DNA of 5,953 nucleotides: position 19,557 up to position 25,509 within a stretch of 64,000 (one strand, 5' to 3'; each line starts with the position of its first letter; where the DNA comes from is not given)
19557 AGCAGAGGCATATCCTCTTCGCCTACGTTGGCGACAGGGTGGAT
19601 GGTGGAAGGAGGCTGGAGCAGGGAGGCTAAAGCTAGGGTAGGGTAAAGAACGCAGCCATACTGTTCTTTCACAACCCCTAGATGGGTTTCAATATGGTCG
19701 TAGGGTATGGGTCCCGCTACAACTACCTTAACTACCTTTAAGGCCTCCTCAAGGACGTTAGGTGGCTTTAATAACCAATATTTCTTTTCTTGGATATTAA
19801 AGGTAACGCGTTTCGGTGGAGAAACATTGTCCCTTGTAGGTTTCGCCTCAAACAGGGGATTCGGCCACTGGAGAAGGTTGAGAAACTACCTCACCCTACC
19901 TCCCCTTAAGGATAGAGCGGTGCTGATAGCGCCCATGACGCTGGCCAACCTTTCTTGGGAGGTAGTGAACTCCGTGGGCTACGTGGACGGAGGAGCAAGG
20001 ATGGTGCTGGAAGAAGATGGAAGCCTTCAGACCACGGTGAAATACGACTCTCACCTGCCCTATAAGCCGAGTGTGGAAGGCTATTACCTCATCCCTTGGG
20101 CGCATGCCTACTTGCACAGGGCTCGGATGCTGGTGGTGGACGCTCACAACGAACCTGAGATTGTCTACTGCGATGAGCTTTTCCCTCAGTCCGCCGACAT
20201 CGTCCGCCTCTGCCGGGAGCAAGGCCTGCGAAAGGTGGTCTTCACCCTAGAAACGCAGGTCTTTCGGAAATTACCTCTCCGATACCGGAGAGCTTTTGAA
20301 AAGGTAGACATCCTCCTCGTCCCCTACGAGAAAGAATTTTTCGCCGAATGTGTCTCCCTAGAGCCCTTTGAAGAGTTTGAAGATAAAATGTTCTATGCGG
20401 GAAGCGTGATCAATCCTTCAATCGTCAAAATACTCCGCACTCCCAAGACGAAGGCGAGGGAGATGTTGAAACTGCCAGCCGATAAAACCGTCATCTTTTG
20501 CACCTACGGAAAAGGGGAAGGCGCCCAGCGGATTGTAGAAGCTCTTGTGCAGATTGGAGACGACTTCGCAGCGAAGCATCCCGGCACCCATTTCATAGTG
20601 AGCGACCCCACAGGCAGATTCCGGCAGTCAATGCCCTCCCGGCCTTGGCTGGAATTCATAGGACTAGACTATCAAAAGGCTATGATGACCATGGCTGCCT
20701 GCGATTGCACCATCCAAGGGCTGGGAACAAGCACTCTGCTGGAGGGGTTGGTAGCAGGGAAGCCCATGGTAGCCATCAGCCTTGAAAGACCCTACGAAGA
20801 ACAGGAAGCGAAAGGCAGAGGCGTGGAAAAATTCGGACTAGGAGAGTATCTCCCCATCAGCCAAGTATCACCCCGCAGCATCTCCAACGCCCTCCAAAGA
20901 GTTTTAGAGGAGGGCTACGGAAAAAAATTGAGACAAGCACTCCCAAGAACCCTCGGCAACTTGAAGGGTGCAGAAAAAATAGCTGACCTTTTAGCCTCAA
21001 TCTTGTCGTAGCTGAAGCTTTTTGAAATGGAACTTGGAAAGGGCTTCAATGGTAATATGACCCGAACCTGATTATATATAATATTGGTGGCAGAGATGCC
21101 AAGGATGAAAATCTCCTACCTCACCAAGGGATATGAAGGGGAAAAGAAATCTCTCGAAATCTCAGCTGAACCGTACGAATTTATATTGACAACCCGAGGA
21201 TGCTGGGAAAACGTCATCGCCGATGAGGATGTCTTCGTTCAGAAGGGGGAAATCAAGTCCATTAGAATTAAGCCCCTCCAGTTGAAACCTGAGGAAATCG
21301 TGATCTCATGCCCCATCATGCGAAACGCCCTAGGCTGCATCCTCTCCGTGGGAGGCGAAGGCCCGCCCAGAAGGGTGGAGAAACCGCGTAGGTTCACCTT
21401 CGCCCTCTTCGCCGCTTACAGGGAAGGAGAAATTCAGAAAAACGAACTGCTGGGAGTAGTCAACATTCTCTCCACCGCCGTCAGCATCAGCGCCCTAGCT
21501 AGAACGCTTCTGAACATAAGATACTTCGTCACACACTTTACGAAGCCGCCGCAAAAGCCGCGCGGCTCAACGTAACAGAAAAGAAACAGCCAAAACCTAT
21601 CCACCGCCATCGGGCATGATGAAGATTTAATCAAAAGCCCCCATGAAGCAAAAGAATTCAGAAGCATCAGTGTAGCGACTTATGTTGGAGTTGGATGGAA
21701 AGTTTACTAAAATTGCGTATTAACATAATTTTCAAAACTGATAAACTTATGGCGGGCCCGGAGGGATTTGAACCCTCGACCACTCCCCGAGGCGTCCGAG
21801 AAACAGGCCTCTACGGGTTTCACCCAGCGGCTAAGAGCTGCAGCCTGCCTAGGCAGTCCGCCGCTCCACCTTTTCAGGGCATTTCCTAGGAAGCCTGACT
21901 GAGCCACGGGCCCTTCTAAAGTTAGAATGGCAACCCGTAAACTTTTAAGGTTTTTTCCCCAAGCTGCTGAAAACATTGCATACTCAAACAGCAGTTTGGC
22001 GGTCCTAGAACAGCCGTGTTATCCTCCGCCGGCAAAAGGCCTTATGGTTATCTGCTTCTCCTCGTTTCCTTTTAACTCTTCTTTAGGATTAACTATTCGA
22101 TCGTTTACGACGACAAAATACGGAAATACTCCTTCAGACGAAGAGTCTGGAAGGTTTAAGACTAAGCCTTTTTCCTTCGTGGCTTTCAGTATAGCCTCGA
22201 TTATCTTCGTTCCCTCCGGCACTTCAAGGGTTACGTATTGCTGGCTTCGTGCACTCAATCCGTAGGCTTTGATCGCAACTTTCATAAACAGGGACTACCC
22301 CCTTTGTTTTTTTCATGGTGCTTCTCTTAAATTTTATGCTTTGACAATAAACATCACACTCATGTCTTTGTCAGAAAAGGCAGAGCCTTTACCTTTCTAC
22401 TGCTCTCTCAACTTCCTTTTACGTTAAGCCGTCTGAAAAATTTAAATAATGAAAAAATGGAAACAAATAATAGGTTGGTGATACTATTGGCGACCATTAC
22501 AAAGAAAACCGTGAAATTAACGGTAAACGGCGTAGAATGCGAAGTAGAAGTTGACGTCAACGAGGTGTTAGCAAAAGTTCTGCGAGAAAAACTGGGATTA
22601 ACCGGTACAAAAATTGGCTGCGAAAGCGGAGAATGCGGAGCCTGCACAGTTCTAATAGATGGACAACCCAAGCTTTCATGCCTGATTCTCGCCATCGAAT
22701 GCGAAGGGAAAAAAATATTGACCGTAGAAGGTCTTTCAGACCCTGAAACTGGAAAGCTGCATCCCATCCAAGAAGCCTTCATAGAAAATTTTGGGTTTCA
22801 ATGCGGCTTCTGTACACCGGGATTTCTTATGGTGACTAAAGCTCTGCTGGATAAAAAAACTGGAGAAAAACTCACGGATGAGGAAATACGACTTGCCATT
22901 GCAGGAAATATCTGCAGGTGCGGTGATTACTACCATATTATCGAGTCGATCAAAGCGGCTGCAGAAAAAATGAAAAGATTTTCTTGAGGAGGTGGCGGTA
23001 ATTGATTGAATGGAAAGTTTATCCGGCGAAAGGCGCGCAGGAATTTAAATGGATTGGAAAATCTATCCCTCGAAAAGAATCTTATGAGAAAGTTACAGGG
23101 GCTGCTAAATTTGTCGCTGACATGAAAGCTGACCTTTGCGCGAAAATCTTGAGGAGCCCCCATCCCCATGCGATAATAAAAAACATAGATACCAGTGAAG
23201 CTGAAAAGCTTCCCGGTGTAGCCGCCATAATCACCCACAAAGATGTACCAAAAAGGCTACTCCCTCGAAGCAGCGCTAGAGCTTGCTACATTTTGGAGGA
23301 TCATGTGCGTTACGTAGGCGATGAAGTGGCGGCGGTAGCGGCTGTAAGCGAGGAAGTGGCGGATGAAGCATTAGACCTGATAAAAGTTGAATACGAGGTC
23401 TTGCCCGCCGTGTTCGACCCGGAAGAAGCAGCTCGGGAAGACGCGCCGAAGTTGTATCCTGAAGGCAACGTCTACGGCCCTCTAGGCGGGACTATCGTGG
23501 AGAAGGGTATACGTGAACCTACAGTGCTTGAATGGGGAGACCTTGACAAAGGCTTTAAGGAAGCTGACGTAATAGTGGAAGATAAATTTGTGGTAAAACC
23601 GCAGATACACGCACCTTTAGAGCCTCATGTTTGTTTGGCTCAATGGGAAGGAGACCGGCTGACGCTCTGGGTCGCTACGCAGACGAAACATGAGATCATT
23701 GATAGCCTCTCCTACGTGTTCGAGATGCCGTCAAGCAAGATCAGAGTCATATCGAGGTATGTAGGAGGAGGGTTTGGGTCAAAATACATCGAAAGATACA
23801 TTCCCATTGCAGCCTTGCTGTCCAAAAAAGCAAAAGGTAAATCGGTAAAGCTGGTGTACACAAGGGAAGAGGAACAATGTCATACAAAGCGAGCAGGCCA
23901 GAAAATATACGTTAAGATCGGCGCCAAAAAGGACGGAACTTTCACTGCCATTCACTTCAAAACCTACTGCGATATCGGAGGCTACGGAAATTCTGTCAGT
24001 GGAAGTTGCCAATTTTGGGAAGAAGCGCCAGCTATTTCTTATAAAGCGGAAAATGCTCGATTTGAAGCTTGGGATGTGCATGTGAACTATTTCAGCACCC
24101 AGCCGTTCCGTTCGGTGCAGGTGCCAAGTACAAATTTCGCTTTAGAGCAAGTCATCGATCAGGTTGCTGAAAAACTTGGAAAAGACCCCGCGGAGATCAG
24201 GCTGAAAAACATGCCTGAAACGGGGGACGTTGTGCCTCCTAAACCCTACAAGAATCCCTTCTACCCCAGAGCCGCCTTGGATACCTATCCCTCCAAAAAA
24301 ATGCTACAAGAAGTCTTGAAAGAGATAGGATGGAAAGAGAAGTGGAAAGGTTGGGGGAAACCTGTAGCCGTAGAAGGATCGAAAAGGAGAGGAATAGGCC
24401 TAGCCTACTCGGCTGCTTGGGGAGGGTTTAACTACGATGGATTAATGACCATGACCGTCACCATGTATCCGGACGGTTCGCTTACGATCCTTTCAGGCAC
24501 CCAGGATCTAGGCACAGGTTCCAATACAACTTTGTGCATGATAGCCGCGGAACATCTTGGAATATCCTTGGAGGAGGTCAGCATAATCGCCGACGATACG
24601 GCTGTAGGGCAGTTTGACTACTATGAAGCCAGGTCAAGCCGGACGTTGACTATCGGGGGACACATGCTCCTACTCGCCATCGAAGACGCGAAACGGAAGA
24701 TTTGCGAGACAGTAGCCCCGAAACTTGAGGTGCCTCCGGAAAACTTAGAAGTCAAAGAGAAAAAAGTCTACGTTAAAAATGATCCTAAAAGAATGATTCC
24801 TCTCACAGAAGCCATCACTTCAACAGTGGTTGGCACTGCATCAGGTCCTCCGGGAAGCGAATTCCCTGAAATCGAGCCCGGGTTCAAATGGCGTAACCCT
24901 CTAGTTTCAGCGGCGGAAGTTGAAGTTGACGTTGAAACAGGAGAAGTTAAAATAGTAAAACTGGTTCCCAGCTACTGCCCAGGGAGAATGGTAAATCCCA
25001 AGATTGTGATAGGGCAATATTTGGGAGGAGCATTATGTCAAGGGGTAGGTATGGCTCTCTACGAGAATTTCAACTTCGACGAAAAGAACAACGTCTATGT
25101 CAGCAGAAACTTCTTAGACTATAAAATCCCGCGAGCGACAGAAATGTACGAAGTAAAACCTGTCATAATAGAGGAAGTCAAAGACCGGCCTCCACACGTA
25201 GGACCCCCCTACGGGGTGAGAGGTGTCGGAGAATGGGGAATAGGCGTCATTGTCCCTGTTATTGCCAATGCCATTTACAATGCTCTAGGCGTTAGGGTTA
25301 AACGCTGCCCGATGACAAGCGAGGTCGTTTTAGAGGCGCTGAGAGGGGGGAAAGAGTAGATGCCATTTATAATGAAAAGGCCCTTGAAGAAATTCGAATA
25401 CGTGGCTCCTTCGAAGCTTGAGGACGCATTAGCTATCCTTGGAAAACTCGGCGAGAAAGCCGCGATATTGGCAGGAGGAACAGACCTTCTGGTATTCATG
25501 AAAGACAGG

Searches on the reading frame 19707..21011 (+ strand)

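Call 8: search_protein_families(library=pfam, proteins=[window:19707-21011:+])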
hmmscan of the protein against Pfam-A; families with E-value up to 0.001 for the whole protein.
window:19707-21011:+ (434 aa): 1 family
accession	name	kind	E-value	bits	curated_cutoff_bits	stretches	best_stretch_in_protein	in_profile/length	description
PF04101.22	Glyco_tran_28_C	-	0.00027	21.5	22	1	272-403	10-144/166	Glycosyltransferase family 28 C-terminal domain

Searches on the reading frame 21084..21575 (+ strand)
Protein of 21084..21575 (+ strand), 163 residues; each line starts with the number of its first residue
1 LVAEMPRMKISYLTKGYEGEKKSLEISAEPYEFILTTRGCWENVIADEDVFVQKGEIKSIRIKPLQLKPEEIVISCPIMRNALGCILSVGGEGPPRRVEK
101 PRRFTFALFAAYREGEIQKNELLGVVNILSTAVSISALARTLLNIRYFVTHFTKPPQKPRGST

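Call 8: search_protein_families(library=pfam, proteins=[window:21084-21575:+])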
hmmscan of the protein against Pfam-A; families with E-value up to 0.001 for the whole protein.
window:21084-21575:+ (163 aa): 1 family
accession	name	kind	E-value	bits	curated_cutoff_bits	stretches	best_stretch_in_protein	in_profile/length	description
PF01629.22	DUF22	-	1.6e-27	95.8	25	1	18-115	9-106/106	Domain of unknown function DUF22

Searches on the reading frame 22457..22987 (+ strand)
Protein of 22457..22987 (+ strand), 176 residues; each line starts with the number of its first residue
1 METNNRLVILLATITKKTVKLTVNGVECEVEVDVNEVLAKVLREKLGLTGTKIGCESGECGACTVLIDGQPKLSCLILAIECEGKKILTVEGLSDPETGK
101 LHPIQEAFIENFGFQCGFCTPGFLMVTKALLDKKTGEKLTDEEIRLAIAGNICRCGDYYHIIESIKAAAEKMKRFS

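Call 57: search_protein_families(library=pfam, proteins=[window:22457-22987:+], max_evalue=0.00001)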
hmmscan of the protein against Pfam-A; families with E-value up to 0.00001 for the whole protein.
window:22457-22987:+ (176 aa): 3 families
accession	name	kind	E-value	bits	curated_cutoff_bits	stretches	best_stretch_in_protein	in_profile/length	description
PF01799.25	Fer2_2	-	1.1e-28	99.6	30.3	1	89-166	1-75/75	[2Fe-2S] binding domain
PF00111.32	Fer2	-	7.7e-08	32.6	21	1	22-71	2-52/77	2Fe-2S iron-sulfur cluster binding domain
PF13085.11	Fer2_3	-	1.1e-06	29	27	1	29-94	26-90/107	2Fe-2S iron-sulfur cluster binding domain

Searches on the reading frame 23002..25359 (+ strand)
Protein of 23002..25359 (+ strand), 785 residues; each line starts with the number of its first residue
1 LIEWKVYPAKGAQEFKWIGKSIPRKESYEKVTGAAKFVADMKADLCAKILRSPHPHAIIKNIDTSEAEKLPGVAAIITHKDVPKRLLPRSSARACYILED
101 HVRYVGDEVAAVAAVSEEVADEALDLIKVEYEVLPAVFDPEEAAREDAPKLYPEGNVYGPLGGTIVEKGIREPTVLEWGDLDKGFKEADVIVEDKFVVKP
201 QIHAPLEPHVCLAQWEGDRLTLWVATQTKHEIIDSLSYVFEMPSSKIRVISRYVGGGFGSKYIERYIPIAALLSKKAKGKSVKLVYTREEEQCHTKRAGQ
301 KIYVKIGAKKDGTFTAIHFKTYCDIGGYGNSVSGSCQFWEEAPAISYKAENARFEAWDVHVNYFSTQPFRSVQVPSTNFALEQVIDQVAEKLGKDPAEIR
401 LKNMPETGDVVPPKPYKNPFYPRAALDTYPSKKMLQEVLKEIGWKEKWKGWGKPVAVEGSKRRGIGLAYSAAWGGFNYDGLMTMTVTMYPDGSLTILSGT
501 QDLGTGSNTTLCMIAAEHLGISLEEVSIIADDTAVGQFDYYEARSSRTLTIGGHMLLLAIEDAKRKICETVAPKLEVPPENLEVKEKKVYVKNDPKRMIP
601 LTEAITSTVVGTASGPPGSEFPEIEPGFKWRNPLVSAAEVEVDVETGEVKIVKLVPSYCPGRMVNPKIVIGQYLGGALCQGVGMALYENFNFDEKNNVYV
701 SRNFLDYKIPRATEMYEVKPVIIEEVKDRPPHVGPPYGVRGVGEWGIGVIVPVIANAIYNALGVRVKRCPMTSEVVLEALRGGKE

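Call 8: search_protein_families(library=pfam, proteins=[window:23002-25359:+])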
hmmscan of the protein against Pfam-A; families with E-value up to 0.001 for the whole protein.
window:23002-25359:+ (785 aa): 3 families
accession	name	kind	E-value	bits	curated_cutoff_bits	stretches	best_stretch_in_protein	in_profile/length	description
PF02738.23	MoCoBD_1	-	5.2e-62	209.6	27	1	177-404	14-244/244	Molybdopterin cofactor-binding domain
PF20256.3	MoCoBD_2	-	2.4e-52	178.7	27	1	438-715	2-282/283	Molybdopterin cofactor-binding domain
PF01315.27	Ald_Xan_dh_C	-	7e-27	94.4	31.3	1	32-135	1-110/110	Aldehyde oxidase and xanthine dehydrogenase, a/b hammerhead domain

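Call 66: search_protein_families(library=ncbifam, proteins=[window:23002-25359:+], max_evalue=0.00001)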
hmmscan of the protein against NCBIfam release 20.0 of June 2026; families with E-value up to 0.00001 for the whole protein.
window:23002-25359:+ (785 aa): 13 families
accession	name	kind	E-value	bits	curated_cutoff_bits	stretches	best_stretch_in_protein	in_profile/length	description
TIGR03194.1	4hydrxCoA_A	equivalog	6.4e-132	441.5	994.55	1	22-780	1-746/746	4-hydroxybenzoyl-CoA reductase subunit alpha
NF043082.1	XdhA_XDHase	equivalog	4.5e-123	411.9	780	1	18-781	1-753/758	xanthine dehydrogenase subunit XdhA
NF007426.0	PRK09970.1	equivalog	3.5e-118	395.7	916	1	15-780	3-755/761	xanthine dehydrogenase molybdenum-binding subunit XdhA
NF041018.1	glyceraldDH_alpha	equivalog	5.9e-111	372.1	790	1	17-776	2-740/741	glyceraldehyde dehydrogenase subunit alpha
TIGR03196.1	pucD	equivalog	5.1e-102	342.6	783.65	1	18-775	3-753/763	xanthine dehydrogenase subunit D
TIGR03313.1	Se_sel_red_Mo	hypoth_equivalog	7.2e-94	315.2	1101.9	2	178-780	361-949/951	molybdopterin-dependent oxidoreductase Mo/Fe-S-binding subunit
NF040766.1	CODH_aero_grp5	exception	1.9e-88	297.6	950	2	16-603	3-589/785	aerobic carbon-monoxide dehydrogenase large subunit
NF041671.1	peri_hyde_PaoC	equivalog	1.4e-86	291.5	1180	1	14-780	14-731/735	aldehyde oxidoreductase molybdenum-binding subunit PaoC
NF045668.1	pterin_aldehy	equivalog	1.2e-80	271.8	1100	1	14-780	171-904/905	molybdopterin-dependent aldehyde oxidoreductase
TIGR03311.1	Se_dep_XDH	equivalog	3.2e-74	250.5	830.45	2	17-413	161-549/848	selenium-dependent xanthine dehydrogenase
TIGR02416.1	CO_dehy_Mo_lg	equivalog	1.3e-68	231.9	991.15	1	31-770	6-761/770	aerobic carbon-monoxide dehydrogenase large subunit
TIGR02965.1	xanthine_xdhB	equivalog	8.4e-60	202.8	849.5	1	21-724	4-694/758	xanthine dehydrogenase molybdopterin binding subunit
TIGR02969.1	mam_aldehyde_ox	subfamily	1.1e-38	132.4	1912.3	1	18-753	576-1271/1330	aldehyde oxidase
